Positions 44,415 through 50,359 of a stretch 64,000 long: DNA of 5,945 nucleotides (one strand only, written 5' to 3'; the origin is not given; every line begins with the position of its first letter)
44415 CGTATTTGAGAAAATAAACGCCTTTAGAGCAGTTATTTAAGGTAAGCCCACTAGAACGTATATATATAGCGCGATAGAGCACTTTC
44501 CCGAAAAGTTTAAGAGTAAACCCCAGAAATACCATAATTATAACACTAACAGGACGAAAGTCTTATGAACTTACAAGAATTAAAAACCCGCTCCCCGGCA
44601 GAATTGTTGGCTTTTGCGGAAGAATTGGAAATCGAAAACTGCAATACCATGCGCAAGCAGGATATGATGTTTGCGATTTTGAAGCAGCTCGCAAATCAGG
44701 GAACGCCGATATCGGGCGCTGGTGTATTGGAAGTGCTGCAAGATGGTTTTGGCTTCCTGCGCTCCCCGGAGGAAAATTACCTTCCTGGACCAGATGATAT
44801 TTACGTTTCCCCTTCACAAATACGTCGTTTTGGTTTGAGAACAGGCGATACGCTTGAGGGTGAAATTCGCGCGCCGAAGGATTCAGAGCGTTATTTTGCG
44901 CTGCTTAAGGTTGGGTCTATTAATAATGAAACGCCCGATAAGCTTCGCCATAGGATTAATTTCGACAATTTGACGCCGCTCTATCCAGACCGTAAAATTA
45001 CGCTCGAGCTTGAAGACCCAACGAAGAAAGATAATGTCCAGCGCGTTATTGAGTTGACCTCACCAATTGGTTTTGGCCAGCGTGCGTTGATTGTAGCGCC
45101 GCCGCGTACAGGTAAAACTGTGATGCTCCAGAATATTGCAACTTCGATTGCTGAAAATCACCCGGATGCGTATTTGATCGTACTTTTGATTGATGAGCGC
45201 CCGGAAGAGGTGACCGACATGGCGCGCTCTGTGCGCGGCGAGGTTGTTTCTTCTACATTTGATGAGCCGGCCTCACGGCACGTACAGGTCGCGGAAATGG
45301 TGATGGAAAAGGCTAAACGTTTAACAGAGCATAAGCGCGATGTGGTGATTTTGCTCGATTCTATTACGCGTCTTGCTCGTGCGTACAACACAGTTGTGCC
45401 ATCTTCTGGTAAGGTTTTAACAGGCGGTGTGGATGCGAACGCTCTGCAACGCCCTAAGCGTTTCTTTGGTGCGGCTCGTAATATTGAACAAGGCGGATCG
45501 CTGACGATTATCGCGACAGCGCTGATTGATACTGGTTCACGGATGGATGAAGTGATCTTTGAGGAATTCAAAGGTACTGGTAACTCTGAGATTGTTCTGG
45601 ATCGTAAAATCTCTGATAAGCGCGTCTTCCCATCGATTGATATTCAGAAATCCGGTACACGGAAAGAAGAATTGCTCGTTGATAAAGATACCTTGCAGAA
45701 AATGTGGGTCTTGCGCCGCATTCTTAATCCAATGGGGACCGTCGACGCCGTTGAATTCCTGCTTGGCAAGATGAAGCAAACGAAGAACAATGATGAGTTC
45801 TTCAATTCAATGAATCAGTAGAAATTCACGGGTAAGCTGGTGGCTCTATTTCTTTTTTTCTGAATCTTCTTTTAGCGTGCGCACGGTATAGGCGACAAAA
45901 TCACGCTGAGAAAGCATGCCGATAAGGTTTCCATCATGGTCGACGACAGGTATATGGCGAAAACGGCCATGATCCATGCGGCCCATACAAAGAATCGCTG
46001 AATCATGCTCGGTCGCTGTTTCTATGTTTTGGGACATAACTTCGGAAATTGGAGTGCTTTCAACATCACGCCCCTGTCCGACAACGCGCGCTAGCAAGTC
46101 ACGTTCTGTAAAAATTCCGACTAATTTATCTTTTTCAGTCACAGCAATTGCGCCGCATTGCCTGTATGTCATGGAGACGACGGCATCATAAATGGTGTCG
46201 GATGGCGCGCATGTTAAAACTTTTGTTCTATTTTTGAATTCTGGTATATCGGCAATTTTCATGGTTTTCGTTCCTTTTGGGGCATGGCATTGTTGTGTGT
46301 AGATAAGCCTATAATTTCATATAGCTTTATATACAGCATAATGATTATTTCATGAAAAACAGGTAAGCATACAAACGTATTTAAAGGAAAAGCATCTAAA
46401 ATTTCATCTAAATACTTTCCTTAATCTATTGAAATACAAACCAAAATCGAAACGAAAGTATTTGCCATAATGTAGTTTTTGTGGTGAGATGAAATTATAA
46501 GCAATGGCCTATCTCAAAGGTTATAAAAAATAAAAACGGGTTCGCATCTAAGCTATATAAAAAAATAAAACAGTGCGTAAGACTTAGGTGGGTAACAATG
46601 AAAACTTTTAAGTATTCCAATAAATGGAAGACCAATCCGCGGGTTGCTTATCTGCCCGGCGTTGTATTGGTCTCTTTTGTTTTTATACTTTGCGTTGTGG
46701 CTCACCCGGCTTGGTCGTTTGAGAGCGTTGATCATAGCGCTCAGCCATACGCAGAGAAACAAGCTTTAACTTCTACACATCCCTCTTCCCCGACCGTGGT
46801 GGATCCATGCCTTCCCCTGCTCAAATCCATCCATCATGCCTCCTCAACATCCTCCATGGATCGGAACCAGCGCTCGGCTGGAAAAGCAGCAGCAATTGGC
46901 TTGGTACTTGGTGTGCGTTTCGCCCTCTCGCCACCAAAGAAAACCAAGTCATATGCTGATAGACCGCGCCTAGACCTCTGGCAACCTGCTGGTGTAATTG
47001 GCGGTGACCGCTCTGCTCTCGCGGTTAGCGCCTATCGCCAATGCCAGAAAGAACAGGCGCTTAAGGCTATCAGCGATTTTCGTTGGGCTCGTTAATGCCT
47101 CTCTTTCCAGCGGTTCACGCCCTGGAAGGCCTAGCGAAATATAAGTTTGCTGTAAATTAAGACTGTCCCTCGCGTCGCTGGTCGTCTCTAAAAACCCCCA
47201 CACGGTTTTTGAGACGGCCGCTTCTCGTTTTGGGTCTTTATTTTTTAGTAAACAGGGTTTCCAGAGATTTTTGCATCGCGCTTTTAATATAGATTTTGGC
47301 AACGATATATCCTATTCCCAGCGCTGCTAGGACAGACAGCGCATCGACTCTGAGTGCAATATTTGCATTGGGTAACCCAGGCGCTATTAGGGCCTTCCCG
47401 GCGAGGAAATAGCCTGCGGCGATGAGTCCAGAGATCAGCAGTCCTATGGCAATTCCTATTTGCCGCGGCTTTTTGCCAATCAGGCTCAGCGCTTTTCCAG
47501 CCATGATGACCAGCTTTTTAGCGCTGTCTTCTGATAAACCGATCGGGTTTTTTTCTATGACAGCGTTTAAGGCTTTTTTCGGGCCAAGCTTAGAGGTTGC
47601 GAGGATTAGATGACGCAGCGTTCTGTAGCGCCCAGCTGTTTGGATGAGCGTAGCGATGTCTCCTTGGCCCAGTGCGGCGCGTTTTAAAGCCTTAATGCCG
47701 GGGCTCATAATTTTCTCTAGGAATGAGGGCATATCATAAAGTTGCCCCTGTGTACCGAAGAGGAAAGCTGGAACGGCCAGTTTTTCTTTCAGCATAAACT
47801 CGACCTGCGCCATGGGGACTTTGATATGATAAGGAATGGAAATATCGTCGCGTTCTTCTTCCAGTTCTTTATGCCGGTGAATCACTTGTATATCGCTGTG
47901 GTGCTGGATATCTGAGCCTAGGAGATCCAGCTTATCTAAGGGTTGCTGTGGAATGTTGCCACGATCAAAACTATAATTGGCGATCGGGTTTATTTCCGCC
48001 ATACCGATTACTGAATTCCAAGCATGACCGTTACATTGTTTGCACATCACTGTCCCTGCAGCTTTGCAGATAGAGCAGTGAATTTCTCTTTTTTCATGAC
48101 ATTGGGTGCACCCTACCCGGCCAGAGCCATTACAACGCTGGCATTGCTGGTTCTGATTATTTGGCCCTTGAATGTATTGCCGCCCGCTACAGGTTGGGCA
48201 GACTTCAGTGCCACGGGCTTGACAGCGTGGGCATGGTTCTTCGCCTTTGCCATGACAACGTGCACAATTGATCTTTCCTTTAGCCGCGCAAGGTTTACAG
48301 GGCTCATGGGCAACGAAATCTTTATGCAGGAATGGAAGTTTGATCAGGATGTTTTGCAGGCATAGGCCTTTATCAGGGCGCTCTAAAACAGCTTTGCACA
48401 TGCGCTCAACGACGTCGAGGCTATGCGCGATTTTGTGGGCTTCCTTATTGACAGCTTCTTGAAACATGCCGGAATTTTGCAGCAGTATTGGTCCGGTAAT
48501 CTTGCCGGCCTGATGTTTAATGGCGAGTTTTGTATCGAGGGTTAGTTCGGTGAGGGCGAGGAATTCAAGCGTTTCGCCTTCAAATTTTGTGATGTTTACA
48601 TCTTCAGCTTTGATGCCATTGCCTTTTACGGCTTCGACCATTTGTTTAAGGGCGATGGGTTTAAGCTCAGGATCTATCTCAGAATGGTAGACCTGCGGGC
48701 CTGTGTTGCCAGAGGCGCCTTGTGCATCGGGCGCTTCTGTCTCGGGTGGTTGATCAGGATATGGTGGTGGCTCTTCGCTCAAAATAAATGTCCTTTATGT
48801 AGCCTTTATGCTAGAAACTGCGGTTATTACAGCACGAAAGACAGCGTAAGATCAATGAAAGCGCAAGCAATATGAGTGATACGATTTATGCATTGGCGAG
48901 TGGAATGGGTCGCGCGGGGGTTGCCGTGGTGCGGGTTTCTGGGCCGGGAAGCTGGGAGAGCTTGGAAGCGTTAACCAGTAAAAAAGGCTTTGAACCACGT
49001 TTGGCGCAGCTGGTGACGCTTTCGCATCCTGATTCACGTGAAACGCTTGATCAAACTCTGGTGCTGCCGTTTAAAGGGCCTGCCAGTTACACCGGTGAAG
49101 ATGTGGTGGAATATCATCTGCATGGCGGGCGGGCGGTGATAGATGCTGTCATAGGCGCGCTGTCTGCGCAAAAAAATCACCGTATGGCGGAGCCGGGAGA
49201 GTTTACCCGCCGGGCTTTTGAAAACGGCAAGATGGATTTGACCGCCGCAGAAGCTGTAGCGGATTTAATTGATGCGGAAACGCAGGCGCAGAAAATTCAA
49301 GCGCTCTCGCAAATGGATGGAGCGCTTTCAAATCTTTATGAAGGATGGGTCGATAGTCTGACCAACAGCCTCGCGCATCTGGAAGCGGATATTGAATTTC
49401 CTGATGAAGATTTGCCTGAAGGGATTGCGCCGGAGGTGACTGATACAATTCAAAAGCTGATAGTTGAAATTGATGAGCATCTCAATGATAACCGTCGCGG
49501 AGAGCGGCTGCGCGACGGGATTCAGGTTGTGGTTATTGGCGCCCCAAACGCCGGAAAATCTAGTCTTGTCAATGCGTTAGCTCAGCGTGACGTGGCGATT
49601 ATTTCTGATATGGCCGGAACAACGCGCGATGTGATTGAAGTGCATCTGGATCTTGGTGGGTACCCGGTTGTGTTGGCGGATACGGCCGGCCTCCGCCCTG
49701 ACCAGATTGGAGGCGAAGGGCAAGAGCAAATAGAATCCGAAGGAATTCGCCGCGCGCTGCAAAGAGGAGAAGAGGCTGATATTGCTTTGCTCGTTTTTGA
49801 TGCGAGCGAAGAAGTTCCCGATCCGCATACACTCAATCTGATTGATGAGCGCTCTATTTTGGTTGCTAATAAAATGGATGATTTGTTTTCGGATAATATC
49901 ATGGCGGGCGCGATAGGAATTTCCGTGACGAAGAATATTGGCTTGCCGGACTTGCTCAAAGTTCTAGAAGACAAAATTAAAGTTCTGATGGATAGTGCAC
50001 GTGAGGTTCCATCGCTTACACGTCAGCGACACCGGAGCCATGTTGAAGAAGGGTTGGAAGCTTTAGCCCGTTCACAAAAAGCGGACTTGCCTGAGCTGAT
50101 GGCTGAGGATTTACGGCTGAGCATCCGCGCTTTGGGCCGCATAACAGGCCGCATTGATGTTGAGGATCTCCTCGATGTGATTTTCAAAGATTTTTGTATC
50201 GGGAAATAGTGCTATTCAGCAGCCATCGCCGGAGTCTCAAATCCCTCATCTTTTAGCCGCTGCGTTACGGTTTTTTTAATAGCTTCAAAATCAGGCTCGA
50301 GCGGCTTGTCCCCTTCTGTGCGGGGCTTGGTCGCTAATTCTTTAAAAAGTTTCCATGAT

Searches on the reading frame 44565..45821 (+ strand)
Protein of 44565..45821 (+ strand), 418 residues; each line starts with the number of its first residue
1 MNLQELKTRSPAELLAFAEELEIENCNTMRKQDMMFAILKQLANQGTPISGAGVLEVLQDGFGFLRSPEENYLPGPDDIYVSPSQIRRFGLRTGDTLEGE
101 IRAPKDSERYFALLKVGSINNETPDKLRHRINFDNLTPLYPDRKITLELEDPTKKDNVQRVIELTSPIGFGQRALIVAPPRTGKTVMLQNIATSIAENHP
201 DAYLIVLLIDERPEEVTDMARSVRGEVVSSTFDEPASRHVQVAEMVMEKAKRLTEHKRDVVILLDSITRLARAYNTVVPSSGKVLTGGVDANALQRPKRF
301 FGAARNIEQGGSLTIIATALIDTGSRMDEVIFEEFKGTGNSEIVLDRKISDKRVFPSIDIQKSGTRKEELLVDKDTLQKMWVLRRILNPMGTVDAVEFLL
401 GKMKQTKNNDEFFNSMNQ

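Call 7: search_protein_families(library=ncbifam, proteins=[window:44565-45821:+])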
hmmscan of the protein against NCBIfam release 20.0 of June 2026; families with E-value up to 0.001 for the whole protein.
window:44565-45821:+ (418 aa): 28 families (the best 25 are shown)
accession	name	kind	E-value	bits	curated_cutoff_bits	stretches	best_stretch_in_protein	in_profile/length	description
TIGR00767.1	rho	equivalog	6.3e-210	697.3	509.45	1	2-418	2-415/415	transcription termination factor Rho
NF006886.1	PRK09376.1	equivalog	8.4e-210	696.7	315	1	1-416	1-413/413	transcription termination factor Rho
NF041509.1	paralog_Rho2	exception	1.2e-135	452.5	628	1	53-415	3-359/360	transcription termination factor Rho, short form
TIGR02546.1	III_secr_ATP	equivalog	2e-24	86.1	604.75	1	160-394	135-371/423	type III secretion system ATPase SctN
TIGR03496.1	FliI_clade1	equivalog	3.3e-24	85.5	619.1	1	160-388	126-358/414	flagellar protein export ATPase FliI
TIGR03498.1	FliI_clade3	equivalog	3e-23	82.2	587.45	1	160-391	129-364/418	flagellar protein export ATPase FliI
TIGR01026.1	fliI_yscN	subfamily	2.4e-22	79.3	379.5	1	160-389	152-383/440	FliI/YscN family ATPase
TIGR03497.1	FliI_clade2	equivalog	4.1e-20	72.1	629.8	1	160-408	126-375/413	flagellar protein export ATPase FliI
NF006012.0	PRK08149.1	equivalog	1.8e-19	70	594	1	159-410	142-394/431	type III secretion system ATPase SctN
NF005391.0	PRK06936.1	equivalog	4.8e-18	65.2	657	1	160-400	151-390/439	type III secretion system ATPase SctN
NF005295.0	PRK06820.1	equivalog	9.3e-18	64.4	690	1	161-392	153-386/440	EscN/YscN/HrcN family type III secretion system ATPase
NF005765.0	PRK07594.1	equivalog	1.2e-15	57.1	715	1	160-390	144-376/433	EscN/YscN/HrcN family type III secretion system ATPase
NF006575.0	PRK09099.1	subfamily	4.3e-15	55.4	706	1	160-396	154-392/443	type III secretion system ATPase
NF005535.1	PRK07196.1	equivalog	9.5e-14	51.2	715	1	161-379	147-368/434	flagellar protein export ATPase FliI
NF006290.1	PRK08472.1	equivalog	2.3e-13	49.8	644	1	168-388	154-376/433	flagellar protein export ATPase FliI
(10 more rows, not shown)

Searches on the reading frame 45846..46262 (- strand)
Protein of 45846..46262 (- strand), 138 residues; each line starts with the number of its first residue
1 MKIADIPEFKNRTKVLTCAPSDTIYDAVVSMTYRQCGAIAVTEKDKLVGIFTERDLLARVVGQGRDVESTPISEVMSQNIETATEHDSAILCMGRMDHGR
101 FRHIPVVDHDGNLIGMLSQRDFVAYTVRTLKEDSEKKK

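Call 31: search_protein_families(library=pfam, proteins=[window:45846-46262:-], max_evalue=0.01)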
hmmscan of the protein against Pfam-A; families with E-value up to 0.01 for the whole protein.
window:45846-46262:- (138 aa): 1 family
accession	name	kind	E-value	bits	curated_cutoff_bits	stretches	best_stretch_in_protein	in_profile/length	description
PF00571.33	CBS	-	1.2e-23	83.6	24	2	72-125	1-54/57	CBS domain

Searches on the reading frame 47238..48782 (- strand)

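Call 31: search_protein_families(library=pfam, proteins=[window:47238-48782:-], max_evalue=0.01)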
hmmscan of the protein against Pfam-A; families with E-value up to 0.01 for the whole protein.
window:47238-48782:- (514 aa): 1 family
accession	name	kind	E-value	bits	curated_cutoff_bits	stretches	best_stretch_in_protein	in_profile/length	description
PF25436.1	BSD2_CRD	-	0.005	17.5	27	0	234-257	3-26/69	BSD2 cysteine rich domain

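Call 34: search_protein_families(library=ncbifam, proteins=[window:47238-48782:-])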
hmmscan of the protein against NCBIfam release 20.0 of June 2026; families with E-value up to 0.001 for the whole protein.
window:47238-48782:- (514 aa): 0 families

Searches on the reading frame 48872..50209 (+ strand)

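Call 31: search_protein_families(library=pfam, proteins=[window:48872-50209:+], max_evalue=0.01)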
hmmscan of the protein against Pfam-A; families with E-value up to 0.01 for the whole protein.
window:48872-50209:+ (445 aa): 8 families
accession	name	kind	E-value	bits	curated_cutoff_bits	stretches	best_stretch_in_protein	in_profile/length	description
PF12631.12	MnmE_helical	-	5.7e-49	167.5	40.1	1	123-442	1-211/211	MnmE helical domain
PF10396.14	TrmE_N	-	7.7e-38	129.7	29.8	1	4-120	1-117/117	GTP-binding protein TrmE N-terminus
PF01926.29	MMR_HSR1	-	9.8e-24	84.1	21.9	1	218-334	1-113/113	50S ribosome-binding GTPase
PF00350.29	Dynamin_N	-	5.8e-07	30.1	27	1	219-260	1-41/168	Dynamin family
PF02421.24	FeoB_N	-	3.7e-06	27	27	1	218-313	2-90/156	Ferrous iron transport protein B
PF13521.12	AAA_28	-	0.0011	19.7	27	1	219-248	2-32/164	AAA domain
PF03193.22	RsgA_GTPase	-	0.003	17.8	30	0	212-275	103-169/174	RsgA GTPase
PF00009.33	GTP_EFTU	-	0.0061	16.6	26.5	0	300-340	91-136/188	Elongation factor Tu GTP binding domain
